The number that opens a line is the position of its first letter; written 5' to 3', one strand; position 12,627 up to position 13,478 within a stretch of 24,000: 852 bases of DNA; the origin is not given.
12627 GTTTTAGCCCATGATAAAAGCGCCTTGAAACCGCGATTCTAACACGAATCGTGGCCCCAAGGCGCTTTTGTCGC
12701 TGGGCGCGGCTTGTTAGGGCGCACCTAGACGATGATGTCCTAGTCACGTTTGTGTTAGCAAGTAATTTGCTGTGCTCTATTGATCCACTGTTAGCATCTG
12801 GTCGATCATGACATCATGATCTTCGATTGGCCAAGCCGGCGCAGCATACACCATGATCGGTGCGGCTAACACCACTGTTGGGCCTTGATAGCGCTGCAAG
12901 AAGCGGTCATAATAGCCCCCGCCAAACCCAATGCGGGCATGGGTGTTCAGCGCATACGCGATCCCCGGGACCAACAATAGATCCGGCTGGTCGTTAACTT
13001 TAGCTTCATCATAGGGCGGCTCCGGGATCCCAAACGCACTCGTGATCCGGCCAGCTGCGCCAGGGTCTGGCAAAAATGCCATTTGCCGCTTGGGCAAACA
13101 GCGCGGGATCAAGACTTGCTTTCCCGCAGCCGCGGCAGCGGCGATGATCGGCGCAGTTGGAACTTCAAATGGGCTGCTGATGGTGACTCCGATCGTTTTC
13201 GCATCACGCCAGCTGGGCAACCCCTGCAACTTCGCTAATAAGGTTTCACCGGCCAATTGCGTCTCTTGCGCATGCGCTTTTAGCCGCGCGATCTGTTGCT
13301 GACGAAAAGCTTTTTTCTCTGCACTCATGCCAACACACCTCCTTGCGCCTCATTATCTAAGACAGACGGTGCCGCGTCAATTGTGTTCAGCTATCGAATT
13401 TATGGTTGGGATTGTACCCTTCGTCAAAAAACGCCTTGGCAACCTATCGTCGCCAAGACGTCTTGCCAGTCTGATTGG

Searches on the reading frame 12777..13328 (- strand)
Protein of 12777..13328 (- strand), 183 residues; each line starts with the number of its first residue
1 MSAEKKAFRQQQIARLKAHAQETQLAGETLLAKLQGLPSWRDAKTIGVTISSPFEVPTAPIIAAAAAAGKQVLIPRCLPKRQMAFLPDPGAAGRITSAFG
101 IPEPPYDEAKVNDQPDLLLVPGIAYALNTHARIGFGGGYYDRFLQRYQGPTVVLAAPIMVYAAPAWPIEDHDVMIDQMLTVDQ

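Call 8: search_protein_families(library=pfam, proteins=[window:12777-13328:-])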
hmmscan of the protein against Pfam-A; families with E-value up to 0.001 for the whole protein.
window:12777-13328:- (183 aa): 1 family
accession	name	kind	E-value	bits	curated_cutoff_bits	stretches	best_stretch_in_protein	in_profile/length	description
PF01812.26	5-FTHF_cyc-lig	-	5.1e-33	115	27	1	5-180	1-185/186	5-formyltetrahydrofolate cyclo-ligase family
